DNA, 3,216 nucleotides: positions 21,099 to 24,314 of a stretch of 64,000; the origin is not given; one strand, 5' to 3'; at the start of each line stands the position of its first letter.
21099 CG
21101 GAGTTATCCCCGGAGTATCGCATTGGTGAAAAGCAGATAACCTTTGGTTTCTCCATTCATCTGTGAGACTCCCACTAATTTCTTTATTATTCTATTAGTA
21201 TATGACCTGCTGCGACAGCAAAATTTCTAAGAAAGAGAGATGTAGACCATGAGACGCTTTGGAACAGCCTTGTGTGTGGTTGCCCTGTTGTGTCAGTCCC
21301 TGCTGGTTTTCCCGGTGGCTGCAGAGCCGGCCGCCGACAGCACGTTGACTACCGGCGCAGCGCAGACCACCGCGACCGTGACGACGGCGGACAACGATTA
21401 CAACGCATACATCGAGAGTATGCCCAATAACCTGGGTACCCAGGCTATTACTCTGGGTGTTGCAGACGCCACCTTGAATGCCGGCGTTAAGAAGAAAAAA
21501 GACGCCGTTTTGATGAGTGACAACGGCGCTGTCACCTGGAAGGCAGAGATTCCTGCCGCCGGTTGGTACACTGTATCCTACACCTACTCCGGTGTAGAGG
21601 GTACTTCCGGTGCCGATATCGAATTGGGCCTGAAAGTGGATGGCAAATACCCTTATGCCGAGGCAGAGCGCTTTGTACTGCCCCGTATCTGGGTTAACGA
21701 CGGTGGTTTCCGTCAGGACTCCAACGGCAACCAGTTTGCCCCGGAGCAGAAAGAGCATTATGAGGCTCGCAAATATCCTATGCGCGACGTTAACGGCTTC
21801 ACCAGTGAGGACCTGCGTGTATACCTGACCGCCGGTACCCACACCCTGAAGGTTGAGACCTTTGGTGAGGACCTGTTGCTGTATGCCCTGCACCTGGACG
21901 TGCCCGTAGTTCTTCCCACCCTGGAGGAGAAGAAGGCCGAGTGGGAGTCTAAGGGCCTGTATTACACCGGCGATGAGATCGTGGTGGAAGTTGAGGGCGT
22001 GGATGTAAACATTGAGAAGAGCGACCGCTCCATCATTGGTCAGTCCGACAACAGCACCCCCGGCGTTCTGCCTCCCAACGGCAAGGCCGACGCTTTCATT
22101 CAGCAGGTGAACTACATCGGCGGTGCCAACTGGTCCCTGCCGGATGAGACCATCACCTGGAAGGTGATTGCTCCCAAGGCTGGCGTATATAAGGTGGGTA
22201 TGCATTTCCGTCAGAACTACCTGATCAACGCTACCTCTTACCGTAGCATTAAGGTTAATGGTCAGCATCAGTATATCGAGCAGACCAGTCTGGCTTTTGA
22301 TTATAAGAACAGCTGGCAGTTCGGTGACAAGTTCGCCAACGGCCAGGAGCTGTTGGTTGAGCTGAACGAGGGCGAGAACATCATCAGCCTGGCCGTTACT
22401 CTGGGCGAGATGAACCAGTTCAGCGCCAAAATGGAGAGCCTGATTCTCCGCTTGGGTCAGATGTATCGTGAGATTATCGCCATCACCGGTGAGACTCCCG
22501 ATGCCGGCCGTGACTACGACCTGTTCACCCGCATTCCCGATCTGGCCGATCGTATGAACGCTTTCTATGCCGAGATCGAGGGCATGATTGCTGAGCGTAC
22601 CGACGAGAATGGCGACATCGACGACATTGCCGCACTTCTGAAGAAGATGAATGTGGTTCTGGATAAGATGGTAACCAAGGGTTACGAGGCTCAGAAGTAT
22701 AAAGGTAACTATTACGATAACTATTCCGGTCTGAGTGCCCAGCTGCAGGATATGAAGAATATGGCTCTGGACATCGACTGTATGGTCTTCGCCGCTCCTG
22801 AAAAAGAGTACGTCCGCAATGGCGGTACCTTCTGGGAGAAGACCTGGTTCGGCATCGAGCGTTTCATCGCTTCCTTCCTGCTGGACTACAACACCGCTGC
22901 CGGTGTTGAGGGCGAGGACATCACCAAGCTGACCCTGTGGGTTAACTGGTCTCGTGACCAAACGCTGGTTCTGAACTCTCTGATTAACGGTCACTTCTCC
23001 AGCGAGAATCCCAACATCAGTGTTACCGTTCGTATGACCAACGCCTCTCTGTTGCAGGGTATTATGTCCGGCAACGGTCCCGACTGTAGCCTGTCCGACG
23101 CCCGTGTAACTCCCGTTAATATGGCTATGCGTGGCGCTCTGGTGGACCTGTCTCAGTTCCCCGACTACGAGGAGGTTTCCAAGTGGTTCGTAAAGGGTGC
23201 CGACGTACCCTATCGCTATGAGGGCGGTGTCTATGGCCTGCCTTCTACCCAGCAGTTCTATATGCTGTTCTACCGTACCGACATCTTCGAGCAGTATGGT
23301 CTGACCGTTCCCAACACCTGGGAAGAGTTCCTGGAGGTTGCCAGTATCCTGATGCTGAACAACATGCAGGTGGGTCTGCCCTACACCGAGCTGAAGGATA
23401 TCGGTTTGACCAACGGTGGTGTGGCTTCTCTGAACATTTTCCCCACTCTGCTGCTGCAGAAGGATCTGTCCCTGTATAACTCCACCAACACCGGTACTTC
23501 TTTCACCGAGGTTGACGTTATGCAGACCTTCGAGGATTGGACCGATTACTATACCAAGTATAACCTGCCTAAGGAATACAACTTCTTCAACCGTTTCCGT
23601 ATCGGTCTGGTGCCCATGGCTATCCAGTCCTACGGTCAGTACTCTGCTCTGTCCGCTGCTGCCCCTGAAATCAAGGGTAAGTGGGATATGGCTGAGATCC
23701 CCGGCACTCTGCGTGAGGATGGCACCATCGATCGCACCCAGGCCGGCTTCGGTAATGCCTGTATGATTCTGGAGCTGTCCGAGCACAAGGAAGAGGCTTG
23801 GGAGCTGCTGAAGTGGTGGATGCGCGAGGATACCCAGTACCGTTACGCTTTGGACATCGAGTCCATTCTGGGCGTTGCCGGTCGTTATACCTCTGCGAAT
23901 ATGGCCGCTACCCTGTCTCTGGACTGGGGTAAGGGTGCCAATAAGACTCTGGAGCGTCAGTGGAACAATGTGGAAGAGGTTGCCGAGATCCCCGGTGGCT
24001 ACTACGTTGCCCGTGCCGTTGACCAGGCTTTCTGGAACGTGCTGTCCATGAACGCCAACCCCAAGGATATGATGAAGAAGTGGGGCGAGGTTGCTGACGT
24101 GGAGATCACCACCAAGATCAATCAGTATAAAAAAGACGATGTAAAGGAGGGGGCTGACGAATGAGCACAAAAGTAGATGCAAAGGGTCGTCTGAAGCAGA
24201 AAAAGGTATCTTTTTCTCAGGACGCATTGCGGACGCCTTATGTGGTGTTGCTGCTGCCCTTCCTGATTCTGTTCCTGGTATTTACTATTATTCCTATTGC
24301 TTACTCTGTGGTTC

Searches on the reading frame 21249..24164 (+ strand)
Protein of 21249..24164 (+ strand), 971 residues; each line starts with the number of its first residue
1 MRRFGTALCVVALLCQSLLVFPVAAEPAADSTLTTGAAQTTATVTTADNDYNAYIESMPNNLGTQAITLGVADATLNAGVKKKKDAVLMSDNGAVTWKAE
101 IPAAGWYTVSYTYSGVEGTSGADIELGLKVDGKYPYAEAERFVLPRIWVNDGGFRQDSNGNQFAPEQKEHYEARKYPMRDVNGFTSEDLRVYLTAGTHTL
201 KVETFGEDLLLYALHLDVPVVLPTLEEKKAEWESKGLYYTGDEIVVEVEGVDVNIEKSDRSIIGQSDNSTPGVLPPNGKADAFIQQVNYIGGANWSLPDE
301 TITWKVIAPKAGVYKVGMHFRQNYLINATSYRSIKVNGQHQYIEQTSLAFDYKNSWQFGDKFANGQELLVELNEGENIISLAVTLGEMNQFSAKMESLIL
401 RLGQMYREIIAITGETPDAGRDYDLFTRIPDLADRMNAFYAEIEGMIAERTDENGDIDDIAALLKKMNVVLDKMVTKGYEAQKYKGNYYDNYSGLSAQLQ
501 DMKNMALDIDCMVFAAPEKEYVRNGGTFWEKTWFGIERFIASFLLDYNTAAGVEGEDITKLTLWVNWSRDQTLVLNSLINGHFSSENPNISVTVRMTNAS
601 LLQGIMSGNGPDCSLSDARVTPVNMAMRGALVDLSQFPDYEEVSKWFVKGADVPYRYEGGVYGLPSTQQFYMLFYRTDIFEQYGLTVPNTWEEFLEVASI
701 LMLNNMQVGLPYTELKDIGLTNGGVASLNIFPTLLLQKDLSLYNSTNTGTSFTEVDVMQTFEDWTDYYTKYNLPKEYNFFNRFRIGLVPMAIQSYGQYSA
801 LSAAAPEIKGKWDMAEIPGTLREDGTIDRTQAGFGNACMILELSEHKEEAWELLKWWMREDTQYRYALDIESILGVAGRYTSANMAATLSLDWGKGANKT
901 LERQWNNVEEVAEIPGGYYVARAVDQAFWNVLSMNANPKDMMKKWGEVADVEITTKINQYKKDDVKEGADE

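Call 17: search_protein_families(library=pfam, proteins=[window:21249-24164:+], max_evalue=0.001)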
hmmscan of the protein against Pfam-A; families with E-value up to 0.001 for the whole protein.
window:21249-24164:+ (971 aa): 1 family
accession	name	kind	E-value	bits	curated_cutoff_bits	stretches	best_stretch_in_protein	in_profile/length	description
PF01547.30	SBP_bac_1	-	2e-15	58.1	26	1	575-863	10-306/307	Bacterial extracellular solute-binding protein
